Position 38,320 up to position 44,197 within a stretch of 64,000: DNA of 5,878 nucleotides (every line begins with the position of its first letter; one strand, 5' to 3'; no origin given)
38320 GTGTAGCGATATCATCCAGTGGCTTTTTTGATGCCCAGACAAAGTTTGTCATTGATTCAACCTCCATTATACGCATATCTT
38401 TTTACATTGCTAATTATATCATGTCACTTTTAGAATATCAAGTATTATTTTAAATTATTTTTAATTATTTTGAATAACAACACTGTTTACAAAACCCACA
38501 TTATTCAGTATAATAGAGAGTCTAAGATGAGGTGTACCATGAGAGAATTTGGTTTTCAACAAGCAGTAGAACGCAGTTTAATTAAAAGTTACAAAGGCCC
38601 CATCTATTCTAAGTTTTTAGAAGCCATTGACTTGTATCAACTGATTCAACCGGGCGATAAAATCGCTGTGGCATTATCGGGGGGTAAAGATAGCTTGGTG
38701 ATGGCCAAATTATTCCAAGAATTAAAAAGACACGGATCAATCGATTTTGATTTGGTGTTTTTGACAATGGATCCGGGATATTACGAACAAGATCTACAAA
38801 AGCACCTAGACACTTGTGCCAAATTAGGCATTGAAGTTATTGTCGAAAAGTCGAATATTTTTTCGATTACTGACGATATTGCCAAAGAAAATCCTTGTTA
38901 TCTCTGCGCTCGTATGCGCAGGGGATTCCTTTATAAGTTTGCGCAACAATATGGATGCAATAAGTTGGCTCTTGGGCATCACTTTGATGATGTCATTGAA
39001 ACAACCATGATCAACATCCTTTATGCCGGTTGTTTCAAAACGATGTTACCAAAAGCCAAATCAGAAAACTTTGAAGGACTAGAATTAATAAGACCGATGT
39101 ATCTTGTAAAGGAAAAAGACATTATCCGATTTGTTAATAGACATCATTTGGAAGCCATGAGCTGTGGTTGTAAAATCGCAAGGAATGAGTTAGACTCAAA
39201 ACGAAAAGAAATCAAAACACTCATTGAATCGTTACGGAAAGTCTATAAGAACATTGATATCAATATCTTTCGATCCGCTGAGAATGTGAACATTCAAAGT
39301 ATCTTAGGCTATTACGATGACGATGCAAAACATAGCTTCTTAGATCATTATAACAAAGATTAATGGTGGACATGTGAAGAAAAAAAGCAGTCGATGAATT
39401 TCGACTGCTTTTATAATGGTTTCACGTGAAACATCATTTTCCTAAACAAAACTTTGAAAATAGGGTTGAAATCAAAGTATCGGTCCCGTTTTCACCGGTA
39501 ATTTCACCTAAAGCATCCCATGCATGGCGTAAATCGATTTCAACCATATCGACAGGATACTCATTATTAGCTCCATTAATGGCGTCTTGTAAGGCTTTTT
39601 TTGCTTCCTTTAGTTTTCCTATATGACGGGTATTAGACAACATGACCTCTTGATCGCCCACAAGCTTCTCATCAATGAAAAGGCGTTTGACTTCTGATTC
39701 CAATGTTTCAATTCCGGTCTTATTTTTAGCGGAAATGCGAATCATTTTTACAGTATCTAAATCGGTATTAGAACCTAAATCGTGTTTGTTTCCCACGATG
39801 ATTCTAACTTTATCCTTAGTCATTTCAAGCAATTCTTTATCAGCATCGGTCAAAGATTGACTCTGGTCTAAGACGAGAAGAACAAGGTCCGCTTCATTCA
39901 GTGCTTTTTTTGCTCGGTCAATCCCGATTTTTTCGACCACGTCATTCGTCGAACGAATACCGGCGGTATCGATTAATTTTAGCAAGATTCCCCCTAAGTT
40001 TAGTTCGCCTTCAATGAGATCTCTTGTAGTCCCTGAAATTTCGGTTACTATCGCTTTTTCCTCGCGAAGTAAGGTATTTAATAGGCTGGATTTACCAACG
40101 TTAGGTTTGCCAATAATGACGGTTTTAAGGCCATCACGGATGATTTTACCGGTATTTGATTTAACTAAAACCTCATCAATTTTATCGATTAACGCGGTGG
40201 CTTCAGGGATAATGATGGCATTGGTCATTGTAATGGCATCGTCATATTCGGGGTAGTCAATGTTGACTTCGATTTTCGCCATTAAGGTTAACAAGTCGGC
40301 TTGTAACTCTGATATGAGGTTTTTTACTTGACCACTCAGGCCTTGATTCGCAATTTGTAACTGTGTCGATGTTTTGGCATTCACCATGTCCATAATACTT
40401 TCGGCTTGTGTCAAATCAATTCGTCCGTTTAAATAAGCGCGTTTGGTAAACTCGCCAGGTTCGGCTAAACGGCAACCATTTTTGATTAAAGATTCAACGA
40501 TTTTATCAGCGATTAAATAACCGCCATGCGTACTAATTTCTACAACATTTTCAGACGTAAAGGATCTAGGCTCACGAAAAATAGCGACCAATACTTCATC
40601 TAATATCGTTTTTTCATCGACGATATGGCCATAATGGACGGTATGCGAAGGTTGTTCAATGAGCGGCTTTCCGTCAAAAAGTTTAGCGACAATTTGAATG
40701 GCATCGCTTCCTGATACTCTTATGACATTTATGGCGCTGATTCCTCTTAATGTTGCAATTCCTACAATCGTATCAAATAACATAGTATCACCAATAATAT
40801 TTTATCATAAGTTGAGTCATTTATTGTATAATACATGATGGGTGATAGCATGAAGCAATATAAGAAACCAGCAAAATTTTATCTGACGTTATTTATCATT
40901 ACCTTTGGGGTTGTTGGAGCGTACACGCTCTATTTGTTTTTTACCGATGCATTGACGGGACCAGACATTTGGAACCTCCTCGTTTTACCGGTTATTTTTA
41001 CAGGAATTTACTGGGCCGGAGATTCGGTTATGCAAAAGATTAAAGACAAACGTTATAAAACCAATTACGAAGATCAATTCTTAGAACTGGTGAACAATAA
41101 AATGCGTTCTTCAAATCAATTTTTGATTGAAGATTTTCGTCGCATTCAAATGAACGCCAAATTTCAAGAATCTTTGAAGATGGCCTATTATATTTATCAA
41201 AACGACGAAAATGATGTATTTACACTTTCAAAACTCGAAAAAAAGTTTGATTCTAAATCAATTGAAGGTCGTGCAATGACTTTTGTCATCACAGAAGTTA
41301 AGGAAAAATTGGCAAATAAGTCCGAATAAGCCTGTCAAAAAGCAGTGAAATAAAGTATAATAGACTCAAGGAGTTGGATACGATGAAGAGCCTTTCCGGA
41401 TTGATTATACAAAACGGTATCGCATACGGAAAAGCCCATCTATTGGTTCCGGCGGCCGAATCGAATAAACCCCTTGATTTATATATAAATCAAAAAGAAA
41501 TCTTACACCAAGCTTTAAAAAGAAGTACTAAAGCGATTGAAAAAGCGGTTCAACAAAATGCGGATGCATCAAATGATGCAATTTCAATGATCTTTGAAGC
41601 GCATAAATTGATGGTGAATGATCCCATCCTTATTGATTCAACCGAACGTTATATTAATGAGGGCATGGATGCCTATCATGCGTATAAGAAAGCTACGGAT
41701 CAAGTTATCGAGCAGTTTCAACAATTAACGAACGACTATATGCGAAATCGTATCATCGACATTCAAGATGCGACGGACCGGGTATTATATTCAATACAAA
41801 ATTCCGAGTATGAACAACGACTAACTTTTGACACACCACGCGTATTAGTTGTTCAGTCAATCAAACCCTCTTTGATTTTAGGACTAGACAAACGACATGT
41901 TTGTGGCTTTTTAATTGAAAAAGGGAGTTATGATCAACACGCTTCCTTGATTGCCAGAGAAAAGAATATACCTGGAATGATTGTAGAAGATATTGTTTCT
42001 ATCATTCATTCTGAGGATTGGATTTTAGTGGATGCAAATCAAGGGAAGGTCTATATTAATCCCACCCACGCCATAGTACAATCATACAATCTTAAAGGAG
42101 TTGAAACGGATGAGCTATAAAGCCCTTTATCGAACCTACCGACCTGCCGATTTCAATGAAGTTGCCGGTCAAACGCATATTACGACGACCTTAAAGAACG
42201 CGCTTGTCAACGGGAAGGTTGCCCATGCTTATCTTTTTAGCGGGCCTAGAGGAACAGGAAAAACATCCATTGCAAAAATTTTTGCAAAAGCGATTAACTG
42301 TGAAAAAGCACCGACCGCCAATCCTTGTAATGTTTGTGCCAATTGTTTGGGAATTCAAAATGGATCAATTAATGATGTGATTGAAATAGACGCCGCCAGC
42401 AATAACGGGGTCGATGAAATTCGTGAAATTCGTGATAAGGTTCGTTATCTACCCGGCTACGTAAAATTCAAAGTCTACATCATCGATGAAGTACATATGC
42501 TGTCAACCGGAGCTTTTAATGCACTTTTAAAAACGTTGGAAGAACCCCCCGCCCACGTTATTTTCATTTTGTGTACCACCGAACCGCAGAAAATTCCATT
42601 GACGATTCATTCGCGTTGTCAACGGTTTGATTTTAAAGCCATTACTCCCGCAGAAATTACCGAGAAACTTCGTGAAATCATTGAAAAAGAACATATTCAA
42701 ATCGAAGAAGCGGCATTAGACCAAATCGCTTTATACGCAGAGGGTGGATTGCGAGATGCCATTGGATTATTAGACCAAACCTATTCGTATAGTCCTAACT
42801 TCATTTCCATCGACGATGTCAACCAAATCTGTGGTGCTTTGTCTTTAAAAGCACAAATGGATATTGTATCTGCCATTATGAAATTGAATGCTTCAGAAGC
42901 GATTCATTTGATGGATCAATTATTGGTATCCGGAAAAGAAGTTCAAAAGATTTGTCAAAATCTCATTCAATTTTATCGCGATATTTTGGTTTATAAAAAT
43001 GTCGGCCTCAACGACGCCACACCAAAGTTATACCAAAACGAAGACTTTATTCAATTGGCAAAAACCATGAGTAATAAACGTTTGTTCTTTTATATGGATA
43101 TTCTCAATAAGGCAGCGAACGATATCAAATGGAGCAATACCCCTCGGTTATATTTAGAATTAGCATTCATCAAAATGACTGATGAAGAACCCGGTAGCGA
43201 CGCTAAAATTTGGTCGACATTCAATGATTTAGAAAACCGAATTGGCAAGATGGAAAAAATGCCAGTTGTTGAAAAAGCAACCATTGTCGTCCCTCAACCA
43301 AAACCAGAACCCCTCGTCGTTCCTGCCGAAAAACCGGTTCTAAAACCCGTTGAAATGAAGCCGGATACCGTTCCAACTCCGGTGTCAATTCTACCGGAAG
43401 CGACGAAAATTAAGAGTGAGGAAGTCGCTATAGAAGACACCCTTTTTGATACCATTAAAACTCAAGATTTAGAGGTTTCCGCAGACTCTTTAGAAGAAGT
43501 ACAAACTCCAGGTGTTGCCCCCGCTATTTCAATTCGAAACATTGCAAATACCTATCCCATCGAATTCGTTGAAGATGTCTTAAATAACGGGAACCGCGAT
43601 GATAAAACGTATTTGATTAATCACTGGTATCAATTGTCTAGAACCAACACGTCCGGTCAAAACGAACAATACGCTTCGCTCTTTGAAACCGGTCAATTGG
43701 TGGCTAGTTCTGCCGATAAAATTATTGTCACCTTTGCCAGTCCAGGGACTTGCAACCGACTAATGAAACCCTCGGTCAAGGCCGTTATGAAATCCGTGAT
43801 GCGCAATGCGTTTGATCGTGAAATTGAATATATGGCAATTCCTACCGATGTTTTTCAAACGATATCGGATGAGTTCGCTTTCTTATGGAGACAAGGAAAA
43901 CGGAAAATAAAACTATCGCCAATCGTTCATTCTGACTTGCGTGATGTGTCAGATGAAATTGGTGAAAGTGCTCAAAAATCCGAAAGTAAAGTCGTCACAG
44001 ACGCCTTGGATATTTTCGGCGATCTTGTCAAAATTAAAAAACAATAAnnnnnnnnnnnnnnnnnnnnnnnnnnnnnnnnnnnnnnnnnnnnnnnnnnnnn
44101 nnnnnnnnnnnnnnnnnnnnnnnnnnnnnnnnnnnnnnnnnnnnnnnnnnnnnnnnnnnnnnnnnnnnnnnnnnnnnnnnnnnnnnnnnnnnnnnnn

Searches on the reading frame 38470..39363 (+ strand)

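Call 18: search_protein_families(library=pfam, proteins=[window:38470-39363:+], max_evalue=0.001)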
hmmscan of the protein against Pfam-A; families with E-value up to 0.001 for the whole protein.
window:38470-39363:+ (297 aa): 3 families
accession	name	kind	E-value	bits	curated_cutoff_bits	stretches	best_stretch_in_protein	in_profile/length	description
PF01171.26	ATP_bind_3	-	2.3e-19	70.3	27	1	64-228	1-162/182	PP-loop family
PF02540.23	NAD_synthase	-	4.1e-05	23.3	21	1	63-162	19-121/242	NAD synthase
PF03054.22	tRNA_Me_trans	-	0.00025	21.2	20.6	0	64-173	2-129/202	tRNA methyl transferase HUP domain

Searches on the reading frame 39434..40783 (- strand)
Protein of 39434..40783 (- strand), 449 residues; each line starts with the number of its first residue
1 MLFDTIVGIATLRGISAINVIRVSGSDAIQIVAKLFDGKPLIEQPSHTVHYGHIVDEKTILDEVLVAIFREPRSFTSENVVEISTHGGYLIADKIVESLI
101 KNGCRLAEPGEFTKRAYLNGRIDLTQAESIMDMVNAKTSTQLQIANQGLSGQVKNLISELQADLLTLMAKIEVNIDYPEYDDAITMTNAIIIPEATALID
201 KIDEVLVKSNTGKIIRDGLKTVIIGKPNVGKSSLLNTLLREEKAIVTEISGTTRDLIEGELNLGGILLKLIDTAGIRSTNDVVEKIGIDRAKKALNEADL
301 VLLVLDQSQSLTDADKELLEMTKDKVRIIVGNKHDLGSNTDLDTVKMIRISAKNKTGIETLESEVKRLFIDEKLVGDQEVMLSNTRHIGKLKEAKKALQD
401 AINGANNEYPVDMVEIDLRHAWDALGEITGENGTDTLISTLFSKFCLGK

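Call 18: search_protein_families(library=pfam, proteins=[window:39434-40783:-], max_evalue=0.001)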
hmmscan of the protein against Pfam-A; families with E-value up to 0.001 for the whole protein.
window:39434-40783:- (449 aa): 10 families
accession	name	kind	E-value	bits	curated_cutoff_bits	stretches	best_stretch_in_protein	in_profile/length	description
PF12631.12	MnmE_helical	-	8.6e-58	196.4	40.1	1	124-446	1-211/211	MnmE helical domain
PF10396.14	TrmE_N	-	8.8e-41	139.2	29.8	1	5-121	1-117/117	GTP-binding protein TrmE N-terminus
PF01926.29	MMR_HSR1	-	1.6e-27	96.3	21.9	1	221-333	2-113/113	50S ribosome-binding GTPase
PF02421.24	FeoB_N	-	2.5e-09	37.3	27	1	220-325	2-108/156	Ferrous iron transport protein B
PF00350.29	Dynamin_N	-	2.2e-07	31.5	27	0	268-325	103-156/168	Dynamin family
PF00071.28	Ras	-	3.9e-06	27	21.6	1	220-347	1-127/162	Ras family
PF04548.22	AIG1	-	1e-05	25.4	27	1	221-322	3-107/212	AIG1 family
PF03193.22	RsgA_GTPase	-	3.1e-05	24.3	30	1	220-265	108-160/174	RsgA GTPase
PF08477.19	Roc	-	0.00021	22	27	1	220-335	1-119/119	Ras of Complex, Roc, domain of DAPkinase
PF13401.12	AAA_22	-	0.00093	20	27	0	221-324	8-106/130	AAA domain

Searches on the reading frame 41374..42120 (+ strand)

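Call 18: search_protein_families(library=pfam, proteins=[window:41374-42120:+], max_evalue=0.001)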
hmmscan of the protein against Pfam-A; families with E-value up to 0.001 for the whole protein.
window:41374-42120:+ (248 aa): 2 families
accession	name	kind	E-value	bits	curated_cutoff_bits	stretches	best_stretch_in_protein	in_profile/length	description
PF05524.18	PEP-utilisers_N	-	1.3e-20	74.2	24.4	1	9-126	2-121/121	PEP-utilising enzyme, N-terminal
PF00391.29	PEP-utilizers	-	1.9e-11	43.8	23.1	1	153-224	2-72/72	PEP-utilising enzyme, mobile domain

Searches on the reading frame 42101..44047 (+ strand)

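Call 18: search_protein_families(library=pfam, proteins=[window:42101-44047:+], max_evalue=0.001)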
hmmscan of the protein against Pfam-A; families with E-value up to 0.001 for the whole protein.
window:42101-44047:+ (648 aa): 12 families
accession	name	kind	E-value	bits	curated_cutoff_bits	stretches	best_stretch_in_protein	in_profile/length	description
PF13177.12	DNA_pol3_delta2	-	2.3e-46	158.2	27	1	24-181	2-160/161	DNA polymerase III, delta subunit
PF12169.13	DNA_pol3_gamma3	-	1.3e-15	57.9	24.4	1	236-361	2-129/143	DNA polymerase III subunits gamma and tau domain III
PF00004.35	AAA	-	1.8e-13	51.5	21.2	1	45-178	2-125/131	ATPase family associated with various cellular activities (AAA)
PF22608.2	DNAX_ATPase_lid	-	3.8e-12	46.2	27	1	185-230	1-46/49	DNA polymerase III clamp loader subunit, ATPase lid domain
PF13604.12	AAA_30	-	1.7e-06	28.3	27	1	44-156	21-122/191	AAA domain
PF05496.18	RuvB_N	-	2.3e-06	27.9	27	1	14-76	2-68/159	Holliday junction DNA helicase RuvB P-loop domain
PF07728.20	AAA_5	-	3e-05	24.5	22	1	45-150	3-94/139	AAA domain (dynein-related subfamily)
PF06068.19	TIP49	-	0.00015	21.5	23.8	0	125-156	277-308/347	TIP49 P-loop domain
PF13401.12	AAA_22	-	0.00019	22.2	27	0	44-158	8-123/130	AAA domain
PF05970.20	PIF1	-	0.00034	20.7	25.9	1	24-147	6-127/223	PIF1-like helicase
PF21960.2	RCF1-5-like_lid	-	0.0004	20.7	27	0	189-223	2-37/43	RCF1/5-like, AAA+ ATPase lid domain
PF25361.1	AAA_lid_RFC1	-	0.00069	19.5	34.9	0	185-240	3-57/59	RFC1-like, AAA+ ATPase lid domain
